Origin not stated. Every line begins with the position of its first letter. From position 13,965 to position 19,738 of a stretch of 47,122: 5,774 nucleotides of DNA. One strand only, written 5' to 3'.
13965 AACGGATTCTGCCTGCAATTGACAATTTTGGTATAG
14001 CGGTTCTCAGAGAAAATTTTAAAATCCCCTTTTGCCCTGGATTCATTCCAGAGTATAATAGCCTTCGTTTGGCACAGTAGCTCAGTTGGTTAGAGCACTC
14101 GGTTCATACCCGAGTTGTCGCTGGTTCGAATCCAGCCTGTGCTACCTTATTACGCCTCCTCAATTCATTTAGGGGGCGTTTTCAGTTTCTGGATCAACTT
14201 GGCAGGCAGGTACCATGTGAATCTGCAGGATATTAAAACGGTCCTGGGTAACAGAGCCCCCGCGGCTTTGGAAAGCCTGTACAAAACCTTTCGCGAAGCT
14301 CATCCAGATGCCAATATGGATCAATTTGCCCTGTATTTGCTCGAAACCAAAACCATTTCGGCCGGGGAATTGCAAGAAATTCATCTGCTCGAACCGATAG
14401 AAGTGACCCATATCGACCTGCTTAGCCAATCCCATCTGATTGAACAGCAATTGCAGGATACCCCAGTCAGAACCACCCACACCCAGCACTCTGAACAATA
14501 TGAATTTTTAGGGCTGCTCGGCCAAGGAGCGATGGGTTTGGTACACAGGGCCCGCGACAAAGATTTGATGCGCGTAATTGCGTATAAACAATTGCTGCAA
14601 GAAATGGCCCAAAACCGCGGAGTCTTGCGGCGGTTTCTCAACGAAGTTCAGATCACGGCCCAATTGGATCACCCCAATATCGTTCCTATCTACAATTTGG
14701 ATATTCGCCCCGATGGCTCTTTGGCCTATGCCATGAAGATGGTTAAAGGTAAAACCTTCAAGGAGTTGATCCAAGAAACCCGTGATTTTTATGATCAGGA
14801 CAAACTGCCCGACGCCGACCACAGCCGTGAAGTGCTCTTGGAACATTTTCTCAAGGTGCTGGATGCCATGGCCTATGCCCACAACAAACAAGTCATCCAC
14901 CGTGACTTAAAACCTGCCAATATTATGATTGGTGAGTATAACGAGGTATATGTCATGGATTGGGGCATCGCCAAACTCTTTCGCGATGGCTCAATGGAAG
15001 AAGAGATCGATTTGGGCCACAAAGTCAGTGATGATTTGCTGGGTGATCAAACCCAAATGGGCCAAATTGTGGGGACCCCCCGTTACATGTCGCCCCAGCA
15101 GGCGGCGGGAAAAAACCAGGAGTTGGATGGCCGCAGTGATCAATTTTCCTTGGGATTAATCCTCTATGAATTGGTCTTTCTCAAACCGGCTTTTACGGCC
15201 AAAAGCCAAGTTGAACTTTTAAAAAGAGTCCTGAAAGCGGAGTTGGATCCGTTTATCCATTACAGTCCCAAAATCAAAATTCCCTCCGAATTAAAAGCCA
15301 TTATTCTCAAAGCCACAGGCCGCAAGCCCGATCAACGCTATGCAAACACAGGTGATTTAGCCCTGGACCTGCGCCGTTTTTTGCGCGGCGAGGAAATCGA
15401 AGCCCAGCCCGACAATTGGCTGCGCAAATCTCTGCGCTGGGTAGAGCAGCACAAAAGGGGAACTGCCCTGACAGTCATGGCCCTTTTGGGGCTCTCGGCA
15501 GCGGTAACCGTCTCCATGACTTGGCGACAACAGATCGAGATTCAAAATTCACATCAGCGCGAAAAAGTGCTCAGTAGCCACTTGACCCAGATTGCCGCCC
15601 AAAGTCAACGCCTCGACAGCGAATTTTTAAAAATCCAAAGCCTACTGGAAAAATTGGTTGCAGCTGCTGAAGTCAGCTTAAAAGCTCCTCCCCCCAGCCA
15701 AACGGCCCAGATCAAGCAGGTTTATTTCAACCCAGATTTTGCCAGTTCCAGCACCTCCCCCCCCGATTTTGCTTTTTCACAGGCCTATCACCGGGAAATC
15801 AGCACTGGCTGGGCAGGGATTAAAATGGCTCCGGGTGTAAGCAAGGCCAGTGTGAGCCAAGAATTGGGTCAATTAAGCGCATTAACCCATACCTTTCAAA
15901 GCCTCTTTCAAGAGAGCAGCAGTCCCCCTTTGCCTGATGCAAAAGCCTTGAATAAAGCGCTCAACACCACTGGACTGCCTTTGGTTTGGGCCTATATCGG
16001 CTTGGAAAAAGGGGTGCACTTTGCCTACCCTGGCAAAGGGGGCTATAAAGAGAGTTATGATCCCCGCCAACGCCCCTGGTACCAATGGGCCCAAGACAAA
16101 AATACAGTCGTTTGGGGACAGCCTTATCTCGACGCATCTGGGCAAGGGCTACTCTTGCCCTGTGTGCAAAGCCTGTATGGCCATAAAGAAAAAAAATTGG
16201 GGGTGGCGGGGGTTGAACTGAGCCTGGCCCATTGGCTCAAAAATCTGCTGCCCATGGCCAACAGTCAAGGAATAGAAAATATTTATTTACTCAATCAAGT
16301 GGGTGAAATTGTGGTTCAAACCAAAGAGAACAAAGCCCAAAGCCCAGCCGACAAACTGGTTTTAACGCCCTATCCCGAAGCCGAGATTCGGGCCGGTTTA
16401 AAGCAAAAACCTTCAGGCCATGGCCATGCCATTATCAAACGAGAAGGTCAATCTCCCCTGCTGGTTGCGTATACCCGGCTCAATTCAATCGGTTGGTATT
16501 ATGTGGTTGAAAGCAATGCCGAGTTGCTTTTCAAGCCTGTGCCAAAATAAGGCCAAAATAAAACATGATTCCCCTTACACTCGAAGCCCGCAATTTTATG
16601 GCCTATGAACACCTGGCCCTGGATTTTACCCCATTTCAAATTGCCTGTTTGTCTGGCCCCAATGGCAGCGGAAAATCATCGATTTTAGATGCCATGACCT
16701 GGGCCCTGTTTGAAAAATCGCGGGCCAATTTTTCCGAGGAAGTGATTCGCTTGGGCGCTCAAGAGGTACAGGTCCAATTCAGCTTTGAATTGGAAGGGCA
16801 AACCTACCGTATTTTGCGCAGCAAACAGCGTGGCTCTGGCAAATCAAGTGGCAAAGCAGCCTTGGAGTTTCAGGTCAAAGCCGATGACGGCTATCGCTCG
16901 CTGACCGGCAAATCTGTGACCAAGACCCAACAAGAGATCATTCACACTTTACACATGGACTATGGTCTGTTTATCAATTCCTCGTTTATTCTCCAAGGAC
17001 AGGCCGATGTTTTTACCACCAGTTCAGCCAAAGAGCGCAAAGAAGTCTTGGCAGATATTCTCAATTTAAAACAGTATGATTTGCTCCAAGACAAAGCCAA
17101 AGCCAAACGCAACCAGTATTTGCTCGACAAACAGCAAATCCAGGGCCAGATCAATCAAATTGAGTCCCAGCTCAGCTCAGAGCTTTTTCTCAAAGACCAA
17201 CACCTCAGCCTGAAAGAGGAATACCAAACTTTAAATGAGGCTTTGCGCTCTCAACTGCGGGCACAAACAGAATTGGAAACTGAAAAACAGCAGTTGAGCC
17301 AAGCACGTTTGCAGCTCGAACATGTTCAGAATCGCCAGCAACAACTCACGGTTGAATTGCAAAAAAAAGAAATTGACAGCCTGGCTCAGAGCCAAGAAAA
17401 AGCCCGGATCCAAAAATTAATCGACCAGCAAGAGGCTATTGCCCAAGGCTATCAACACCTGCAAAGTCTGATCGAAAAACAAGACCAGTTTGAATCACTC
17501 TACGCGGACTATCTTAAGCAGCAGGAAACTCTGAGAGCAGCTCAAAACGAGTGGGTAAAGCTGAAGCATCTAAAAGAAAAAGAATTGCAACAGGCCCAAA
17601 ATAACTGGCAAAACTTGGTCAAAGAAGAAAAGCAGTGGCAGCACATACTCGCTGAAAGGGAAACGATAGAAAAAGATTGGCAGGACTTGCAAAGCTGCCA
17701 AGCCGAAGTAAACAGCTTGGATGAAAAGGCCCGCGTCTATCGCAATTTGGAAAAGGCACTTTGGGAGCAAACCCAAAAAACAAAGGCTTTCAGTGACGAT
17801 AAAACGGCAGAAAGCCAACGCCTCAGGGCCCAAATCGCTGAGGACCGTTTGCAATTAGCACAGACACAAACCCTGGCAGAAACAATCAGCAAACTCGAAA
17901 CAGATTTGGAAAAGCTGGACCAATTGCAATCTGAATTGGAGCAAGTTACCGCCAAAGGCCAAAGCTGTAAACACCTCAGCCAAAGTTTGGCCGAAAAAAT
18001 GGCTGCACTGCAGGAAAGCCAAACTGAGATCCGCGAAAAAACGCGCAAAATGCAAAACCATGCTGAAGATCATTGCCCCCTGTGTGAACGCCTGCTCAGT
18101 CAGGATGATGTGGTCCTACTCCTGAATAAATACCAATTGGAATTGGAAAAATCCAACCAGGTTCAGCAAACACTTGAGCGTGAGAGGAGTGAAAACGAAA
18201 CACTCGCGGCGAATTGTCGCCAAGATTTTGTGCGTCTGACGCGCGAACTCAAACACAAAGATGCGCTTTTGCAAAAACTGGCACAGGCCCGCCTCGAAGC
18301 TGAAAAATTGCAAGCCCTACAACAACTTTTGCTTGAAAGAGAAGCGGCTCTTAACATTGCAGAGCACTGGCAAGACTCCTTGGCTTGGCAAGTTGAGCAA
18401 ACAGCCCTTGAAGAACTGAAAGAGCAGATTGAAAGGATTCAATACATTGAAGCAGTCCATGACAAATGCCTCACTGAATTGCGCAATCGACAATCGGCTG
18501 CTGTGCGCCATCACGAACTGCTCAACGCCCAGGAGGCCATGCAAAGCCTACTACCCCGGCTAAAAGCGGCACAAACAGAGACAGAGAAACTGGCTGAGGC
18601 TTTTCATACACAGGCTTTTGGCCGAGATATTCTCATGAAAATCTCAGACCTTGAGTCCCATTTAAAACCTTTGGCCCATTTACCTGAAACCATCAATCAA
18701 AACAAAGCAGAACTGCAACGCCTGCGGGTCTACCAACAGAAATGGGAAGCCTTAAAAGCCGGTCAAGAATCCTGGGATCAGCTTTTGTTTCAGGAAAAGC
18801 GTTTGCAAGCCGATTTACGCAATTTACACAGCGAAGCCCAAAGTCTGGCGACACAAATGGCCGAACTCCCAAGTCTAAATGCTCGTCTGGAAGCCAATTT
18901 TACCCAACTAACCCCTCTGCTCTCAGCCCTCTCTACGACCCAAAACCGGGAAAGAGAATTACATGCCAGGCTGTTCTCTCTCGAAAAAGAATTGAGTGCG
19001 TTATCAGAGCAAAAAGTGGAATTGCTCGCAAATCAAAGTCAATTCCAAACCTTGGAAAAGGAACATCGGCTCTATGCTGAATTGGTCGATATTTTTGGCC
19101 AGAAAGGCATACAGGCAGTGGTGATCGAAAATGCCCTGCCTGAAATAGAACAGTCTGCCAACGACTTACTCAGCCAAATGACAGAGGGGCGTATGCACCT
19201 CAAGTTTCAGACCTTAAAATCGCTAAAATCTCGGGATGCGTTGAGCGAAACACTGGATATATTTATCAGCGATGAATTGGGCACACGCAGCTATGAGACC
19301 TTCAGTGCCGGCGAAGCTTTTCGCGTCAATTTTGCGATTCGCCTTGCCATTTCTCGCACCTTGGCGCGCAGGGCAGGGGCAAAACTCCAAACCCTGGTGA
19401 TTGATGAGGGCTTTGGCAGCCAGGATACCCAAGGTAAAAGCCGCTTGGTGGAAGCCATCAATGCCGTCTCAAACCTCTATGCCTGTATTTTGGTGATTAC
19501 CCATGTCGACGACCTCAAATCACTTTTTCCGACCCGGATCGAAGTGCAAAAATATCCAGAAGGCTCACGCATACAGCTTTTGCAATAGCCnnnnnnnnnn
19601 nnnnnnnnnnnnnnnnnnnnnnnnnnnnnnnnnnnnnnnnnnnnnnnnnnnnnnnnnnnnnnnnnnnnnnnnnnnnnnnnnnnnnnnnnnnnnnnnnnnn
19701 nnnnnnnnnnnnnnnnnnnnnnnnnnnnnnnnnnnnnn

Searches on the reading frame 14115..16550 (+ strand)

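Call 48: search_protein_families(library=pfam, proteins=[window:14115-16550:+], max_evalue=0.001)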
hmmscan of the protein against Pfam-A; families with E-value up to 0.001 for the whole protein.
window:14115-16550:+ (811 aa): 5 families
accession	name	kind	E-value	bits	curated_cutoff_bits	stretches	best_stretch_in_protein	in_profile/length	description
PF00069.31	Pkinase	-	2.9e-38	132.2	31.7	1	129-409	1-252/263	Protein kinase domain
PF07714.23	PK_Tyr_Ser-Thr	-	1.6e-19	70.7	23.1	1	133-408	5-248/258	Protein tyrosine and serine/threonine kinase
PF22673.2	MCP-like_PDC_1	-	2.2e-08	34.9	27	1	645-705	49-109/113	Methyl-accepting chemotaxis protein-like, first PDC sensor domain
PF02743.24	dCache_1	-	4.6e-08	33.3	45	1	644-799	89-240/240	Cache domain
PF01636.29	APH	-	1.2e-05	25.7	23.2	1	218-286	131-197/239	Phosphotransferase enzyme family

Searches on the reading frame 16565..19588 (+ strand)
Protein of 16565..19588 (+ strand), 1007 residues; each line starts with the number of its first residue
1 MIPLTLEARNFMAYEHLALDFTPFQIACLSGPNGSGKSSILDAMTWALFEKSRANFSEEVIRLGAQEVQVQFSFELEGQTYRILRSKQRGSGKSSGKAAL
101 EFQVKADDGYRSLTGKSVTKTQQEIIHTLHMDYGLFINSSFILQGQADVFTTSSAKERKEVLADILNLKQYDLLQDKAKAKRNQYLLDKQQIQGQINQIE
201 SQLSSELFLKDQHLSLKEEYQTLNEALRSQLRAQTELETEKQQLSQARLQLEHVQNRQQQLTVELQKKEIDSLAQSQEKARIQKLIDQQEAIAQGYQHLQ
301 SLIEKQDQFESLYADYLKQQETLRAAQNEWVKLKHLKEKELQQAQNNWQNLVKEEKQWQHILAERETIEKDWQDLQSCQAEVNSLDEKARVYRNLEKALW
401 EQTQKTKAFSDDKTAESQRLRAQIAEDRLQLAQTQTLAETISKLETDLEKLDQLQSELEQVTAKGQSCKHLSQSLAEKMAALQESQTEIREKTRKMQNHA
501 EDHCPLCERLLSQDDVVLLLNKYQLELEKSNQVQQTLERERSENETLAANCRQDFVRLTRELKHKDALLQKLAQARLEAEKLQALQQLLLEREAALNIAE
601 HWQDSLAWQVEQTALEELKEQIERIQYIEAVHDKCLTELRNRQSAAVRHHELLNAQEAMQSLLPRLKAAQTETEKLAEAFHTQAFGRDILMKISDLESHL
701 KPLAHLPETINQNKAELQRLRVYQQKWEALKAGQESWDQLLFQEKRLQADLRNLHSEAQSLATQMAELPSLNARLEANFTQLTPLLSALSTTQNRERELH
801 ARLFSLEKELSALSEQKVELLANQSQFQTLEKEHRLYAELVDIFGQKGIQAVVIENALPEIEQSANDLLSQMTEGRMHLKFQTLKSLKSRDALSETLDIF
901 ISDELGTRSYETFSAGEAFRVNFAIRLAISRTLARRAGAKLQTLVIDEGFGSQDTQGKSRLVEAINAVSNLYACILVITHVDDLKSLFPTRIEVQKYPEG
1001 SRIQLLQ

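Call 48: search_protein_families(library=pfam, proteins=[window:16565-19588:+], max_evalue=0.001)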
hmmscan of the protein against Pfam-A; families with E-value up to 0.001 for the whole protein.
window:16565-19588:+ (1007 aa): 7 families
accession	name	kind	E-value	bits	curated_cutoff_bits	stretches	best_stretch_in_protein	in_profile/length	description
PF13476.12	AAA_23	-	1.6e-21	78.3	27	1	6-203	2-200/201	AAA domain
PF02463.25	SMC_N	-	3.5e-11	43.4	40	1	6-61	5-65/220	RecF/RecN/SMC N terminal domain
PF13175.12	AAA_15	-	1.4e-08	35.2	32.1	1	7-286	7-281/374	AAA ATPase domain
PF13555.12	AAA_29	-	3.2e-07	30.4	27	1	18-56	16-54/61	P-loop containing region of AAA domain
PF13558.12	SbcC_Walker_B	-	4e-05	24.2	27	1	907-966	27-89/90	SbcC/RAD50-like, Walker B motif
PF13304.12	AAA_21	-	0.00019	22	27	0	26-50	1-25/304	AAA domain, putative AbiEii toxin, Type IV TA system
PF04423.19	Rad50_zn_hook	-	0.00022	21.4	24.3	1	488-529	4-47/52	Rad50 zinc hook motif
